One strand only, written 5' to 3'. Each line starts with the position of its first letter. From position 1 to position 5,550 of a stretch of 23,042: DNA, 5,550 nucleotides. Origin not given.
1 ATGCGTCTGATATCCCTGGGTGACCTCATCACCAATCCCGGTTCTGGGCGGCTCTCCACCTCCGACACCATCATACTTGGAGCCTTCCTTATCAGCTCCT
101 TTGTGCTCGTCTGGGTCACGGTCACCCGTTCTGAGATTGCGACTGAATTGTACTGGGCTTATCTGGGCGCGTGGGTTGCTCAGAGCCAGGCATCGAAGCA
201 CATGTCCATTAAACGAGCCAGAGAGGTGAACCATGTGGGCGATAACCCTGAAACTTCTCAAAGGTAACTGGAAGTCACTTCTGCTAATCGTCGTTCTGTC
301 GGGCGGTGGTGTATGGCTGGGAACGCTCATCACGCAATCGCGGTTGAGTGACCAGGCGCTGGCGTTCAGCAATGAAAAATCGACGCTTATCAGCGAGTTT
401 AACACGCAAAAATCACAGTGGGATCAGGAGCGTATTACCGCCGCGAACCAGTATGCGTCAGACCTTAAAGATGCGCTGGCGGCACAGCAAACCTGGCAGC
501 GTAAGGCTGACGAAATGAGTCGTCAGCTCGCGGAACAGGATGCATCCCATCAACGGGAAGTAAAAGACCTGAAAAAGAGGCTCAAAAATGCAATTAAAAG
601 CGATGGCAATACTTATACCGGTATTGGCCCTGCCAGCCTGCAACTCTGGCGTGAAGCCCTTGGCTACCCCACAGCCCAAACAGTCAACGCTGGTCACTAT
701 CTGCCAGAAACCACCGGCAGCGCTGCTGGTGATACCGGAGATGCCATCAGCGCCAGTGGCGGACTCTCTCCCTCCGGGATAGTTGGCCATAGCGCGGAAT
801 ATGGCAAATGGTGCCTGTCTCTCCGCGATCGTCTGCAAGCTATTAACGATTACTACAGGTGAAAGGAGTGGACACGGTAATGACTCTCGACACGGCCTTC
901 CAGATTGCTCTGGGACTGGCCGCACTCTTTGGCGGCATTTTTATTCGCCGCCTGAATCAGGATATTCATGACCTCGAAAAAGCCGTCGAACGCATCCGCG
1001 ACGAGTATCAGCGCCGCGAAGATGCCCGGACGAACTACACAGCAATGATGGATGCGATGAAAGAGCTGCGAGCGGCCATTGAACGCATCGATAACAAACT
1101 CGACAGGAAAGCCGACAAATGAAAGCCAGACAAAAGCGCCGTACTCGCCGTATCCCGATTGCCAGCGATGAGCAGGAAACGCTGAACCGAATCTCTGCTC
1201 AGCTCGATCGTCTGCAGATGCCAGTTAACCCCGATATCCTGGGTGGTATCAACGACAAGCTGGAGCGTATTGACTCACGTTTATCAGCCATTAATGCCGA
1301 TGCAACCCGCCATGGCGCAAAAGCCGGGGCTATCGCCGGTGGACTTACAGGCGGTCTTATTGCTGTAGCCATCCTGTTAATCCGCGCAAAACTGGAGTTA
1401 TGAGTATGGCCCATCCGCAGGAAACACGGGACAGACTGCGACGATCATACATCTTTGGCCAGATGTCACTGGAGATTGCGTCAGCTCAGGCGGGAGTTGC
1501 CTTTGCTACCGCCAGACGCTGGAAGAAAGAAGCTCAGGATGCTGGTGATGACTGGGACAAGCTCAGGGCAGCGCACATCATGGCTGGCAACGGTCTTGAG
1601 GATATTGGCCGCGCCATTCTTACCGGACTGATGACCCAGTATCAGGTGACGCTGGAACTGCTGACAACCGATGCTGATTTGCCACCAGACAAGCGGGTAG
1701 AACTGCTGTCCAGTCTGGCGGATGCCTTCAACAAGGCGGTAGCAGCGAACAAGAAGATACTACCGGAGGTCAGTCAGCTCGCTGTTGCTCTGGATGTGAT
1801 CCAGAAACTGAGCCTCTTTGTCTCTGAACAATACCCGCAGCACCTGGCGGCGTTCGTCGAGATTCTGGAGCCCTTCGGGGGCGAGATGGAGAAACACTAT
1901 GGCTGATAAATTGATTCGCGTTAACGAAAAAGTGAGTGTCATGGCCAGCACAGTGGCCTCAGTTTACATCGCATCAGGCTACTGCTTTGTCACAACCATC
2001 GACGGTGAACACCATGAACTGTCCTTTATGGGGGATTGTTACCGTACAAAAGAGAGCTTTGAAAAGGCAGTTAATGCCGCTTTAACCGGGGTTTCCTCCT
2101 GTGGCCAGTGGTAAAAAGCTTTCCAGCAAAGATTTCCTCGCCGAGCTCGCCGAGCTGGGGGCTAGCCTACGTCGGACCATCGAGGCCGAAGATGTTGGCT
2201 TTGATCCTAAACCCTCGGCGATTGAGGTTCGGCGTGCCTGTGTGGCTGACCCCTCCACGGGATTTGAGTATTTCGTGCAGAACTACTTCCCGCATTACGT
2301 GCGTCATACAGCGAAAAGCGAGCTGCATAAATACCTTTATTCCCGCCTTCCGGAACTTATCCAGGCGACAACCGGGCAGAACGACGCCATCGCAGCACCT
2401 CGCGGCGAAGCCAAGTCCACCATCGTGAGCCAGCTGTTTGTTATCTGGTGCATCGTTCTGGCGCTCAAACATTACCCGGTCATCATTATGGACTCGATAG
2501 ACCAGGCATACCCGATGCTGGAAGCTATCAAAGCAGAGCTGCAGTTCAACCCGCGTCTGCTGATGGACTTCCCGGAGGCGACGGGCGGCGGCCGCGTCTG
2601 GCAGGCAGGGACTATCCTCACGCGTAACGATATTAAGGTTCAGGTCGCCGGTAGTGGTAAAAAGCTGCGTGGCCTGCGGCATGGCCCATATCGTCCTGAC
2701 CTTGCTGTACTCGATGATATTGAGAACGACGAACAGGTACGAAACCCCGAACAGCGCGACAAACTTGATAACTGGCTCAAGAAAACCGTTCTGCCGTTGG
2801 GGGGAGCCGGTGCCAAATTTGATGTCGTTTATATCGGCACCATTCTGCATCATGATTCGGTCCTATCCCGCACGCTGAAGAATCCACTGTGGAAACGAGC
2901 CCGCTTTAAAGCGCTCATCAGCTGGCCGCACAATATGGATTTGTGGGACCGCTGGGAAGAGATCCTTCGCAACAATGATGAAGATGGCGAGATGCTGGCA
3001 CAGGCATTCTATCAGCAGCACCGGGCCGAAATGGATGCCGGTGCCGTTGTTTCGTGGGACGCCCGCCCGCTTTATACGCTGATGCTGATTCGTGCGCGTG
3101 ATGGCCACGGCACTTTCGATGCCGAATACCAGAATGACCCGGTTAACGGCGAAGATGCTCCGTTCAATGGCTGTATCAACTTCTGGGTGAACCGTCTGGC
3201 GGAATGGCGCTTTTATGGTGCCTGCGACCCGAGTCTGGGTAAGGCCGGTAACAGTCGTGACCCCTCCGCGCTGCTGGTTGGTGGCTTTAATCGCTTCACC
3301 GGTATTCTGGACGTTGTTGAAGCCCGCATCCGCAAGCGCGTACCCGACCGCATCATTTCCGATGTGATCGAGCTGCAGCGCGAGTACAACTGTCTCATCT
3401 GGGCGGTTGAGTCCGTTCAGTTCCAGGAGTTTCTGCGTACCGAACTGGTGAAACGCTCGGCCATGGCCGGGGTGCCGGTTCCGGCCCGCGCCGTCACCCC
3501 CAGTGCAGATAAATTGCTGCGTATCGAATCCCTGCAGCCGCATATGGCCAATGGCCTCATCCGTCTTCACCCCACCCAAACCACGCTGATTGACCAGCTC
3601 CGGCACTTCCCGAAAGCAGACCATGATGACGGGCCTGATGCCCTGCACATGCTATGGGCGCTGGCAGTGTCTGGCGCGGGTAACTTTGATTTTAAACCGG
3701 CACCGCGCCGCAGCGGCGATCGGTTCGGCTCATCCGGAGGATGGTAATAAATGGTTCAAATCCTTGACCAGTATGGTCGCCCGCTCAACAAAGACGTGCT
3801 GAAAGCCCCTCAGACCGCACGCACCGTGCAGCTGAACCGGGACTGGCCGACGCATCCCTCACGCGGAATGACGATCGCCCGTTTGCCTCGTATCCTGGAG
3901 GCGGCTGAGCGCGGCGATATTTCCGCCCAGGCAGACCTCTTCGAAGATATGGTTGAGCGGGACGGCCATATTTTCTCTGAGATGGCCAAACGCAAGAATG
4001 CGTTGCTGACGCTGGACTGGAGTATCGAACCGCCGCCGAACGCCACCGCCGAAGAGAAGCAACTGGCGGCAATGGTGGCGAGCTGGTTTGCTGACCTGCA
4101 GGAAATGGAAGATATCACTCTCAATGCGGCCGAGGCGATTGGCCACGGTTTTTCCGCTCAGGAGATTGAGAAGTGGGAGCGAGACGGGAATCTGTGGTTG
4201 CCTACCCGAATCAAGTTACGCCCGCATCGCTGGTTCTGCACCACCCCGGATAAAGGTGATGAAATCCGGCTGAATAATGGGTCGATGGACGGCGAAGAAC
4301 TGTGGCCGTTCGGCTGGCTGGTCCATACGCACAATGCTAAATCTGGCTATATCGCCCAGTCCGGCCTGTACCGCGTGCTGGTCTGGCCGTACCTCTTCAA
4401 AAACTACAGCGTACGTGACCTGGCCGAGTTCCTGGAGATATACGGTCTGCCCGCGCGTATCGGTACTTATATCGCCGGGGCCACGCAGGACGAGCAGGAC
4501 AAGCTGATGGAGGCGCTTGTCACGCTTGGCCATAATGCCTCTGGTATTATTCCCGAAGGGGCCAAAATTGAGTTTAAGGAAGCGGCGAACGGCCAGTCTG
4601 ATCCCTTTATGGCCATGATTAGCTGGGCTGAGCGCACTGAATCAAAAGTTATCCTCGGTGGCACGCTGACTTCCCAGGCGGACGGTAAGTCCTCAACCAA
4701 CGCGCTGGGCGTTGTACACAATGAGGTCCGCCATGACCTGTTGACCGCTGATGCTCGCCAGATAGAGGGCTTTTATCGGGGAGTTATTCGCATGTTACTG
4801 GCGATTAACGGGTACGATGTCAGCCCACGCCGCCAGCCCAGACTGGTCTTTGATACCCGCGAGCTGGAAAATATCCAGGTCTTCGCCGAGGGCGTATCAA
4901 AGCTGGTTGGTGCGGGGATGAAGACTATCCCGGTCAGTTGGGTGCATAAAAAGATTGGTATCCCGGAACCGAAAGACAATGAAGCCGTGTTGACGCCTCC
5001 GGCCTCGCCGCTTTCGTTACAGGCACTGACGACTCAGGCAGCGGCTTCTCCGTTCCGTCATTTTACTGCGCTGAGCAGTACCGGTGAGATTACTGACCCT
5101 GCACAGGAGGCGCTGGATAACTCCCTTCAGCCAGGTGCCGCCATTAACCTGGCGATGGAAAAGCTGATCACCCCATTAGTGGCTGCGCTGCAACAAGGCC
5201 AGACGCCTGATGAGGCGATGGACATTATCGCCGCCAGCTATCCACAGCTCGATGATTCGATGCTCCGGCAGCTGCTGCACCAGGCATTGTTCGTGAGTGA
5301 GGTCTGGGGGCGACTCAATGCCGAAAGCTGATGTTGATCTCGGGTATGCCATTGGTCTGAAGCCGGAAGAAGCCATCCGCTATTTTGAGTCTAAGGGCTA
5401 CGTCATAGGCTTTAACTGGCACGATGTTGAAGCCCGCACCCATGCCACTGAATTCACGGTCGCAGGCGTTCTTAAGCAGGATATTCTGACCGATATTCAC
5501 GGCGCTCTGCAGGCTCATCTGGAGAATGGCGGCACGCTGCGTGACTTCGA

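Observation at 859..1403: Two small membrane proteins downstream of the spanins: lysis accessory candidates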

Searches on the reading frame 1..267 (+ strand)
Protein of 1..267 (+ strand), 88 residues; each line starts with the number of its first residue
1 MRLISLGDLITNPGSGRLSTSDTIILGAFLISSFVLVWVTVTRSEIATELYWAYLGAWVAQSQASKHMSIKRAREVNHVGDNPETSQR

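Call 3: search_protein_families(library=pfam, proteins=[window:1-267:+], max_evalue=1)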
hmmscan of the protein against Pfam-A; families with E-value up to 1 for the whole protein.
window:1-267:+ (88 aa): 2 families
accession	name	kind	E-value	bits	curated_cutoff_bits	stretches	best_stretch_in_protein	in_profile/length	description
PF10841.13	DUF2644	-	0.00045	20.9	22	1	8-64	1-55/59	Protein of unknown function (DUF2644)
PF24914.1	ACR10_N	-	0.08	12.8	27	1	30-69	27-67/80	ACT domain-containing protein ACR10, N-terminal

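Call 4: search_protein_families(library=phrogs, proteins=[window:1-267:+], max_evalue=0.1)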
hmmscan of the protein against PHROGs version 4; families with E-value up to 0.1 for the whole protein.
window:1-267:+ (88 aa): 1 family
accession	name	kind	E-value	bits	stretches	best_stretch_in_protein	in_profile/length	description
phrog_1322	-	moron, auxiliary metabolic gene and host takeover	9.9e-19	68.3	1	5-84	6-84/87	membrane protein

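Call 35: search_protein_families(library=ncbifam, proteins=[window:1-264:+], max_evalue=1)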
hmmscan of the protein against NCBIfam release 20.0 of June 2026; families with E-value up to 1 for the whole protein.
window:1-264:+ (88 aa): 0 families

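Call 111: search_protein_families(library=padloc, proteins=[window:1-264:+], max_evalue=0.01)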
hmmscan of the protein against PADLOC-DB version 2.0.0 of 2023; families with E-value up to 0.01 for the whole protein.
window:1-264:+ (88 aa): 0 families

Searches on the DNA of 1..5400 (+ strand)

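Call 5: search_dna_similar(query=window:1-5400:+, collection=phages, mode=near, max_rows=20)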
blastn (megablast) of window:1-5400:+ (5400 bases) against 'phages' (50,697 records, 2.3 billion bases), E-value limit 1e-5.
No match.

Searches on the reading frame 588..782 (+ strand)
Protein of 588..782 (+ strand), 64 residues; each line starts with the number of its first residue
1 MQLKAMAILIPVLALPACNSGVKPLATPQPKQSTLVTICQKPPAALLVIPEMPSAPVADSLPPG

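Call 3: search_protein_families(library=pfam, proteins=[window:588-782:+], max_evalue=1)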
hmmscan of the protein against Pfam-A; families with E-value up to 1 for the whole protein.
window:588-782:+ (64 aa): 0 families

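Call 4: search_protein_families(library=phrogs, proteins=[window:588-782:+], max_evalue=0.1)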
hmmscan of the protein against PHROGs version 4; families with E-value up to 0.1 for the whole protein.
window:588-782:+ (64 aa): 2 families
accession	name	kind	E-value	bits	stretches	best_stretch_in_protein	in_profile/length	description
phrog_2425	-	unknown function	0.0079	17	1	4-42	5-41/86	-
phrog_4719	-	lysis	0.0092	17.4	1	6-56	11-59/101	Rz-like spanin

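Call 35: search_protein_families(library=ncbifam, proteins=[window:588-779:+], max_evalue=1)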
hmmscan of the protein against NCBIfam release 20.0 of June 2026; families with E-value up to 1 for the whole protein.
window:588-779:+ (64 aa): 0 families

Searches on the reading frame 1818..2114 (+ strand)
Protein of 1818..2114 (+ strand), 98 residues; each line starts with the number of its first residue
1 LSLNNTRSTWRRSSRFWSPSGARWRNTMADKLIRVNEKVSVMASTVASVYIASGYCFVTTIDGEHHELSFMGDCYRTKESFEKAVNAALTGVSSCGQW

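Call 3: search_protein_families(library=pfam, proteins=[window:1818-2114:+], max_evalue=1)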
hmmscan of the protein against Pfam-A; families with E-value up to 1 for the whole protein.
window:1818-2114:+ (98 aa): 0 families

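Call 4: search_protein_families(library=phrogs, proteins=[window:1818-2114:+], max_evalue=0.1)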
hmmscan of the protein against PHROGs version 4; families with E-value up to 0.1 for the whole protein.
window:1818-2114:+ (98 aa): 2 families
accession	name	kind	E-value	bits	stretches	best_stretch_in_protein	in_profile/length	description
phrog_19649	-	unknown function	5e-06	27.5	1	28-67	1-40/67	-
phrog_17538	-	unknown function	0.019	16.1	1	33-87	17-70/99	-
